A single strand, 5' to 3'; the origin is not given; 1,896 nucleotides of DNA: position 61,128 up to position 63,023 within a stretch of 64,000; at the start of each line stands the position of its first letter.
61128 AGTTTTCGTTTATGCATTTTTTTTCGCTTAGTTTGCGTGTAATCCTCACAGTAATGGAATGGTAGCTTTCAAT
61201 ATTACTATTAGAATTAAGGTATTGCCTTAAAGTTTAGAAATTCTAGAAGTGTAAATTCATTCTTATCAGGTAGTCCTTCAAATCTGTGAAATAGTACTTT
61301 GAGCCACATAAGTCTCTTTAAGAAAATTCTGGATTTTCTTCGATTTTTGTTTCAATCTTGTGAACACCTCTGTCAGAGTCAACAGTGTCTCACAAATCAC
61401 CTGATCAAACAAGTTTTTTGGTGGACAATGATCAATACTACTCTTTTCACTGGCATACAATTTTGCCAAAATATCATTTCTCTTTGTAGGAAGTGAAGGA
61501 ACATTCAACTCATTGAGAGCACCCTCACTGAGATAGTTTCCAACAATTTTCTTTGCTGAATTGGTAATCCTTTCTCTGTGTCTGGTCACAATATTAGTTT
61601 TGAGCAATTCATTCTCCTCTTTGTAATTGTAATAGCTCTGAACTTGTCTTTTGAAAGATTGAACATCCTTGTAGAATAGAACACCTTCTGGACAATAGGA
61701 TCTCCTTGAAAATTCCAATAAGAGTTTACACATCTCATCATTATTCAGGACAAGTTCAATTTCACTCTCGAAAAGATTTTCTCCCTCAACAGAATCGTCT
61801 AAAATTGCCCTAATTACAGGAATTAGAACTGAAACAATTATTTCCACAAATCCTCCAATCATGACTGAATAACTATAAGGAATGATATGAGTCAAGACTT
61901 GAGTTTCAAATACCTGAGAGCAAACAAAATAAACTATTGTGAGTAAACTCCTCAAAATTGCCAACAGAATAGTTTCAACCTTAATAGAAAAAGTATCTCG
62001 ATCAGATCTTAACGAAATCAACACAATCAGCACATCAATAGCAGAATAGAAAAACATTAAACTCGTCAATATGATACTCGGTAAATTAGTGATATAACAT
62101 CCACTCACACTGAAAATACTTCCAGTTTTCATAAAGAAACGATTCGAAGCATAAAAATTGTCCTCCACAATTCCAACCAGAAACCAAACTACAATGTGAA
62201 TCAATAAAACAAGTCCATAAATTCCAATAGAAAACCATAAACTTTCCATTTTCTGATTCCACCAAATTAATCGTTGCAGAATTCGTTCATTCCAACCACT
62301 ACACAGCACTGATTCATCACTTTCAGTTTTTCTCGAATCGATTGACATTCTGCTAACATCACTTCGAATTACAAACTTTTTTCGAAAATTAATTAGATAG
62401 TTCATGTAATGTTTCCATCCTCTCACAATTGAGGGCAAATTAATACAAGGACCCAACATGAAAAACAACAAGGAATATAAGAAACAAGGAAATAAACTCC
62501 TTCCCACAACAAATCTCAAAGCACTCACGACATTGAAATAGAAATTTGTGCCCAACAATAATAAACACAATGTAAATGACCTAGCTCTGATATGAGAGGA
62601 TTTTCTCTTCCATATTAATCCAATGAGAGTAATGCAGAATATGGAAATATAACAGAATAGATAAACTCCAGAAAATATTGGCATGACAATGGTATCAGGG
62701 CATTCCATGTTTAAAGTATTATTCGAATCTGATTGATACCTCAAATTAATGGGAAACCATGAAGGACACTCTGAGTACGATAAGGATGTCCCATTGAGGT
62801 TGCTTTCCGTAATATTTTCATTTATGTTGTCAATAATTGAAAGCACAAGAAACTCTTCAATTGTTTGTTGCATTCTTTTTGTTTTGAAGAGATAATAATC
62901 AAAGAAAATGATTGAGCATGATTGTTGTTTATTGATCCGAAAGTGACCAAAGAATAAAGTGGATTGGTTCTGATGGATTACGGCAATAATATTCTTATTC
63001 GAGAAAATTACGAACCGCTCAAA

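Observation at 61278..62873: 7TM-RGS protein encoded in the same window as two G-beta genes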

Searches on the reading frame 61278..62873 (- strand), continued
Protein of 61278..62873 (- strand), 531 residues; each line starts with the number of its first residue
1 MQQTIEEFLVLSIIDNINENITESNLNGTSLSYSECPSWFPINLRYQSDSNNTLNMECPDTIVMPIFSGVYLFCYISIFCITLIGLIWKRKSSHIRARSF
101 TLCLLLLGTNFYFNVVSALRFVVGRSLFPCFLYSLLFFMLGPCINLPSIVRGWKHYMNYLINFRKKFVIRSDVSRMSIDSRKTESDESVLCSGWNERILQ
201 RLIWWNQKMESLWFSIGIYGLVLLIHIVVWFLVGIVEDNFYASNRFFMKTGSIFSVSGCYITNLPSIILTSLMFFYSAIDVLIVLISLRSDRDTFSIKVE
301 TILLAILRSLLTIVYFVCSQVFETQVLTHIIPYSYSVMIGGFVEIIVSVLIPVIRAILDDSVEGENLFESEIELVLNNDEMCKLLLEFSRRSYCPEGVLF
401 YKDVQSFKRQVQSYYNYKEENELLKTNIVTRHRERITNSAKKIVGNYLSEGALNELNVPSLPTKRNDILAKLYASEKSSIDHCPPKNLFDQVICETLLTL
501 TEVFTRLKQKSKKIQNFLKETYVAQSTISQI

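Call 81: search_protein_families(library=pfam, proteins=[P0118, P0126, P0129, P0130, P0132, P0137, P0142, P0144, P0150, P0124], max_evalue=0.1)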
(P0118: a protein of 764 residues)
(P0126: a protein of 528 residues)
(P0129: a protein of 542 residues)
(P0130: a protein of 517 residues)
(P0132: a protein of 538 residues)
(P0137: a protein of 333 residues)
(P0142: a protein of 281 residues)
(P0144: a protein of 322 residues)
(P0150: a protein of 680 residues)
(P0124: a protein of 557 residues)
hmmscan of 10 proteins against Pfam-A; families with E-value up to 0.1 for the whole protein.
P0118 (764 aa): 1 family
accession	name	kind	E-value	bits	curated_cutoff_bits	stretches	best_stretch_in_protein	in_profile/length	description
PF00003.28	7tm_3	-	0.021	15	33.5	1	36-269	12-220/251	7 transmembrane sweet-taste receptor of 3 GCPR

P0126 (528 aa): 0 families

P0129 (542 aa): 4 families
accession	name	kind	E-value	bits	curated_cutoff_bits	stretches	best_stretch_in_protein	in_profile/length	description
PF00615.24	RGS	-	1.8e-06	28.7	23.9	1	354-421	3-69/117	Regulator of G protein signaling domain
PF25500.1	DUF7913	-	0.03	14.9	27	0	364-427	10-73/120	Domain of unknown function (DUF7913)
PF21314.2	TM_ErbB1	-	0.035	14.3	27.1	1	42-55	15-28/36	Epidermal growth factor receptor transmembrane-juxtamembrane segment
PF18142.6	SLATT_fungal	-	0.058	13.9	26.5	0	169-220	15-65/121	SMODS and SLOG-associating 2TM effector domain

P0130 (517 aa): 1 family
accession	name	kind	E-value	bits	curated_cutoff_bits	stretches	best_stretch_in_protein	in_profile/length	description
PF00615.24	RGS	-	0.0013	19.5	23.9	1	348-412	2-65/117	Regulator of G protein signaling domain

P0132 (538 aa): 1 family
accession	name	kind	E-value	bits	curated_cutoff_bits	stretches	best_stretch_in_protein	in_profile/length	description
PF00615.24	RGS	-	2.9e-12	47.4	23.9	1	360-462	4-91/117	Regulator of G protein signaling domain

P0137 (333 aa): 1 family
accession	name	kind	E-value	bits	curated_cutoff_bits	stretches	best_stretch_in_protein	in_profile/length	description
PF00003.28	7tm_3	-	0.016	15.4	33.5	1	26-269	6-248/251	7 transmembrane sweet-taste receptor of 3 GCPR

P0142 (281 aa): 0 families

P0144 (322 aa): 0 families

P0150 (680 aa): 1 family
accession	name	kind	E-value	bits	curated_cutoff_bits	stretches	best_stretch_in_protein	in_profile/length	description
PF00615.24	RGS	-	5.8e-05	23.9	23.9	1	491-578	6-83/117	Regulator of G protein signaling domain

P0124 (557 aa): 0 families

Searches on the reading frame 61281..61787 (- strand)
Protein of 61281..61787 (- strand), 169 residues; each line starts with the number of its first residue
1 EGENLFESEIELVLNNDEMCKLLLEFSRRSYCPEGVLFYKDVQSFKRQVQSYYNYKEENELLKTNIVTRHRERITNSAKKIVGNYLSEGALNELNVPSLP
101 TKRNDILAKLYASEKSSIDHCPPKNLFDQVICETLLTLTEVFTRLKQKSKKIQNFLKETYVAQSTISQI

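Call 39: search_solved_structures(query=A3, max_evalue=0.01, show_alignments=4)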
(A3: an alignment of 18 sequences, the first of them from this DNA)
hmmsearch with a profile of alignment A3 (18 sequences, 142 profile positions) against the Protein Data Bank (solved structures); distinct sequences matched with E-value up to 0.01: 35.
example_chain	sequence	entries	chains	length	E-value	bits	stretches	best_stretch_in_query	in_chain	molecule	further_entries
2dlr_A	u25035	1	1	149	3e-11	46.3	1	8-129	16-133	Regulator of G-protein signaling 10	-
2i59_A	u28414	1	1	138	4.5e-11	45.7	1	8-127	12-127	Regulator of G-protein signaling 10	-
2ihb_B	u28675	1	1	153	7.1e-11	45.1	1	8-120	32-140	Regulator of G-protein signalling 10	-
9fqr_Ha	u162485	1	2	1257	7.3e-10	41.8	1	9-120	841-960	Regulator of G protein signaling 22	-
2ebz_A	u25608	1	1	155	2.2e-07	33.8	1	11-103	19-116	Regulator of G-protein signaling 12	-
3c7k_B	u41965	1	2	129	2.3e-07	33.7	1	11-91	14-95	Regulator of G-protein signaling 16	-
3c7l_A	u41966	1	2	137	2.7e-07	33.5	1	11-91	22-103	Regulator of G-protein signaling 16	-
4ekc_B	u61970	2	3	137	3.4e-07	33.2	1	10-82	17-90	Regulator of G-protein signaling 2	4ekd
2oj4_A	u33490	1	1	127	3.9e-07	33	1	9-85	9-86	Regulator of G-protein signaling 3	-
2af0_A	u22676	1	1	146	4e-07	32.9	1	10-82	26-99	Regulator of G-protein signaling 2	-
2jnu_A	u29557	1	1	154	1e-06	31.6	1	11-87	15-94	Regulator of G-protein signaling 14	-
2crp_A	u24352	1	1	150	1.7e-06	30.9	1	9-81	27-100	Regulator of G-protein signaling 5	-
2ik8_B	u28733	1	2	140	2.5e-06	30.3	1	11-90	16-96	Regulator of G-protein signaling 16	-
2bt2_A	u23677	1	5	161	3.5e-06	29.9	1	11-90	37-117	REGULATOR OF G-PROTEIN SIGNALING 16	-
2bv1_A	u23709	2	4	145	4.2e-06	29.6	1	8-103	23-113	REGULATOR OF G-PROTEIN SIGNALLING 1 | Regulator of G-protein signaling 1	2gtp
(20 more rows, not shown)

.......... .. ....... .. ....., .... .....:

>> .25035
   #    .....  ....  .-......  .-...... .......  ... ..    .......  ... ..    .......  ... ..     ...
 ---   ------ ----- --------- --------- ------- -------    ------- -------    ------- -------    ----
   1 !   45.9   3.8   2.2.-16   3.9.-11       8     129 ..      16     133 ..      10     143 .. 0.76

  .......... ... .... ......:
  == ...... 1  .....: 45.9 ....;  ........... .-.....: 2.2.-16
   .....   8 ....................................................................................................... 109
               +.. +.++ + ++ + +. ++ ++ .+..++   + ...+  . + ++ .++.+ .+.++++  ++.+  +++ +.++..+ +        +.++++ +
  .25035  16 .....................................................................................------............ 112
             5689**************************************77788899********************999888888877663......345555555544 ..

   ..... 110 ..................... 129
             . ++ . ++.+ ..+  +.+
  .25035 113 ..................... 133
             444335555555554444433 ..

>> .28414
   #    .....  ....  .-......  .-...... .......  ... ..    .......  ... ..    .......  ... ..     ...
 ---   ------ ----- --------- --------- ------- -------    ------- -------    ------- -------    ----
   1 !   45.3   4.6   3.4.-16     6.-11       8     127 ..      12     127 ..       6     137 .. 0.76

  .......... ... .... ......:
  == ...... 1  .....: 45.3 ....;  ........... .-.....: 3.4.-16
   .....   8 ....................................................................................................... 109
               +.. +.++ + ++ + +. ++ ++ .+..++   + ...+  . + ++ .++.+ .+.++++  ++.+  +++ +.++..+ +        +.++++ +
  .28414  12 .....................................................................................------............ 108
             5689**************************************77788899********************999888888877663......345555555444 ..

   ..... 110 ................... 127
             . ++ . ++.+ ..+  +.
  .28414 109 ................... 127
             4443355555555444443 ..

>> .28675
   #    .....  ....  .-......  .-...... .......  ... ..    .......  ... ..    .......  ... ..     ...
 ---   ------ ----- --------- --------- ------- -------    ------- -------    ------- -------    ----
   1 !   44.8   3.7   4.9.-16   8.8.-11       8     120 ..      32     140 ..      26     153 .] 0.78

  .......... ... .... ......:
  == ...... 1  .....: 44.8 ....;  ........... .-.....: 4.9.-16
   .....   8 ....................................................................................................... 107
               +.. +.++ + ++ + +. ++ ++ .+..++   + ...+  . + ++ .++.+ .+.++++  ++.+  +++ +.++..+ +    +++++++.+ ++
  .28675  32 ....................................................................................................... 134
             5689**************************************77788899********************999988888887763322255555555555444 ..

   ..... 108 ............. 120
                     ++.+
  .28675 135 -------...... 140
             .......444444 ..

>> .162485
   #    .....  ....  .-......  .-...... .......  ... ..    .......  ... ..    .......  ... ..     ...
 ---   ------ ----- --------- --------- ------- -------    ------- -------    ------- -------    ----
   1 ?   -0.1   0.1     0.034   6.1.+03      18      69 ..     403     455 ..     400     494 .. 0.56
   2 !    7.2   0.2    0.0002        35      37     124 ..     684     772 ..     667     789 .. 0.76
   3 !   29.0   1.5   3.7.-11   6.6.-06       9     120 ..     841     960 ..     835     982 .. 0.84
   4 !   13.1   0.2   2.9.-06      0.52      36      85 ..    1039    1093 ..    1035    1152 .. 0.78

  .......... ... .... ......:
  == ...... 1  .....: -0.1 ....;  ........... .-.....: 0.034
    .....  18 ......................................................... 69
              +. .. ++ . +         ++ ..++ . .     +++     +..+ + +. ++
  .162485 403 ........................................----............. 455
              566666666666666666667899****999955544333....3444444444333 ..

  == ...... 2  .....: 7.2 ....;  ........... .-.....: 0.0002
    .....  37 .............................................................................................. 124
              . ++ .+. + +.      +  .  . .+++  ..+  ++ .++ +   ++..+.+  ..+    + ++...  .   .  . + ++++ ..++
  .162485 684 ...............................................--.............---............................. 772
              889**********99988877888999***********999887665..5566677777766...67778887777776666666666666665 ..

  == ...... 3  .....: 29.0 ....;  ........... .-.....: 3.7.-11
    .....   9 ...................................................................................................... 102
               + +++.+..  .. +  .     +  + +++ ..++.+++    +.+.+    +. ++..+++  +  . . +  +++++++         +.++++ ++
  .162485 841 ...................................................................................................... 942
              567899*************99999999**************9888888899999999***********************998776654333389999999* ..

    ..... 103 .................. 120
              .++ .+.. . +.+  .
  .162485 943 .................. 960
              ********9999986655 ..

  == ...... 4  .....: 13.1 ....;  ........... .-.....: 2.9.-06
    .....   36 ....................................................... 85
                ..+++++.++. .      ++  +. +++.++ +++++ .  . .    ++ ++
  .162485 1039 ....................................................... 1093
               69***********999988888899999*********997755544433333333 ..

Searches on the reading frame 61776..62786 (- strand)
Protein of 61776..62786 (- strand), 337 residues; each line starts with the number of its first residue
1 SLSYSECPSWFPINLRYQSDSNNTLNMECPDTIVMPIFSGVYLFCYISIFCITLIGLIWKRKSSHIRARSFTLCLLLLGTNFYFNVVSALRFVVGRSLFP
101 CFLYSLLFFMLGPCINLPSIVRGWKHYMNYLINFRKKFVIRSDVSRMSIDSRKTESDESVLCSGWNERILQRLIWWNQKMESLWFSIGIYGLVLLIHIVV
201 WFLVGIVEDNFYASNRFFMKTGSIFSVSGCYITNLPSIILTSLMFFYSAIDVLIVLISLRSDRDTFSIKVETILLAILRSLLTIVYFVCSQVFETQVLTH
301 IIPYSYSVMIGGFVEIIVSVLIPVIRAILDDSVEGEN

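Call 51: predict_structure(alignment_id=A4)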
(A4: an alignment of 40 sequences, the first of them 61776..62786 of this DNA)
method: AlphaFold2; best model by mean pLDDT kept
length: 337 residues; sequences in the alignment: 40
mean_pLDDT: 89.5   pTM: 0.85
mean pLDDT of the five models: 89.5, 88.4, 88.1, 87.7, 87.2
residues with pLDDT >= 90: 263; 70-90: 38; 50-70: 31; < 50: 5
segments of 3 or more residues with pLDDT < 50: 1-4
pLDDT, mean of each block of 10 residues (from residue 1): 58 60 61 94 98 98 94 95 96 95 95 94 93 92 82 59 78 95 95 97 97 94 94 93 95 93 89 94 96 91 95 96 97 86
secondary structure, 60 per line:
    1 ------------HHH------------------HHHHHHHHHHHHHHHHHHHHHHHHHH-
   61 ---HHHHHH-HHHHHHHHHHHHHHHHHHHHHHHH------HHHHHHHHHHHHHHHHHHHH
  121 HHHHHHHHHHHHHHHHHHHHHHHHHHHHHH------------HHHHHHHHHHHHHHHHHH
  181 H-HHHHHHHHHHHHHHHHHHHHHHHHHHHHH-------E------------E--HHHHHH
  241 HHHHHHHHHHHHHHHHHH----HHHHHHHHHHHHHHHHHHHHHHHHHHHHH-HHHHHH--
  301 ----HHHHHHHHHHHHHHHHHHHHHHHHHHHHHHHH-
elements in order: H34-59 H64-69 H71-94 H101-150 H163-181 H183-211 H235-258 H263-291 H293-298 H305-336

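Call 53: search_protein_families(library=pfam, alignment_id=A4, max_evalue=0.1)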
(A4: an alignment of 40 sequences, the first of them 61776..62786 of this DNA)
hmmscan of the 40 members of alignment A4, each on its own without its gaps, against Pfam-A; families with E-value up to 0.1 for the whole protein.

A. member 1, window:61776-62786:- (337 aa): 0 families

B. families by the number of members that match (of 40 scanned): 13 families
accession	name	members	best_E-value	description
PF00615.24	RGS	33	2.7e-14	Regulator of G protein signaling domain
PF09128.16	RGS-like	8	0.00014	Regulator of G protein signalling-like domain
PF01545.26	Cation_efflux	1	0.003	Cation efflux family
PF11397.14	GlcNAc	1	0.0038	Glycosyltransferase (GlcNAc)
PF21445.3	ADDB_N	1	0.02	ADDB, N-terminal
PF13787.11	HXXEE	1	0.028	Protein of unknown function with HXXEE motif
PF15872.10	SRTM1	1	0.046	Serine-rich and transmembrane domain-containing protein 1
PF13063.11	DUF3925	1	0.056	Protein of unknown function (DUF3925)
PF03647.18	Tmemb_14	1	0.061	Transmembrane proteins 14C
PF20499.3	DUF6729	1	0.062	Domain of unknown function (DUF6729)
PF02575.21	YbaB_DNA_bd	1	0.073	YbaB/EbfC DNA-binding family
PF08678.16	Rsbr_N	1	0.083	Rsbr N terminal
PF22890.2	TPR_EMC2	1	0.088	EMC2 TPR-like repeat domain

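Call 58: search_solved_structures(query=A4, max_evalue=10, show_alignments=0)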
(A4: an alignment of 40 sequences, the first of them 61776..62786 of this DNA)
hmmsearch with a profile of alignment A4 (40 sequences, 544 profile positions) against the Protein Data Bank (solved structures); distinct sequences matched with E-value up to 10: 44.
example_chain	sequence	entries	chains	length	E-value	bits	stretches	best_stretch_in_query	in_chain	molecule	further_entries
2dlr_A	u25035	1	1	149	4.3e-13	51.8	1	404-528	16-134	Regulator of G-protein signaling 10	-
2ihb_B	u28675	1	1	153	5.4e-13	51.5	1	398-521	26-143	Regulator of G-protein signalling 10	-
2i59_A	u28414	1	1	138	2e-12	49.6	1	402-526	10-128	Regulator of G-protein signaling 10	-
4ekc_B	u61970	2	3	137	2.2e-09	39.5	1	404-488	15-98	Regulator of G-protein signaling 2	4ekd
2af0_A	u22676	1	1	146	2.4e-09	39.4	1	398-488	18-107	Regulator of G-protein signaling 2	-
2ebz_A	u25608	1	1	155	2.2e-08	36.3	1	406-520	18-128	Regulator of G-protein signaling 12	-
3c7k_B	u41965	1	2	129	2.5e-08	36.1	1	407-482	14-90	Regulator of G-protein signaling 16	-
3c7l_A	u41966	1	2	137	2.5e-08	36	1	406-482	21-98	Regulator of G-protein signaling 16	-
2dlv_A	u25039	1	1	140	4.1e-08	35.4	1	405-521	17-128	Regulator of G-protein signaling 18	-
2crp_A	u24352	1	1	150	4.6e-08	35.2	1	402-477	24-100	Regulator of G-protein signaling 5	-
2jm5_A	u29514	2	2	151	4.7e-08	35.1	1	406-521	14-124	Regulator of G-protein signaling 18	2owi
2v4z_B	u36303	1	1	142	5.8e-08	34.9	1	404-494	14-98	REGULATOR OF G-PROTEIN SIGNALING 2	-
2bv1_A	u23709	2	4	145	8.8e-08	34.3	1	399-521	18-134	REGULATOR OF G-PROTEIN SIGNALLING 1 | Regulator of G-protein signaling 1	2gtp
1ezt_A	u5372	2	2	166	1.7e-07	33.3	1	397-521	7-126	REGULATOR OF G-PROTEIN SIGNALING 4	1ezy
2oj4_A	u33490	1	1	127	2.4e-07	32.8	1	405-480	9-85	Regulator of G-protein signaling 3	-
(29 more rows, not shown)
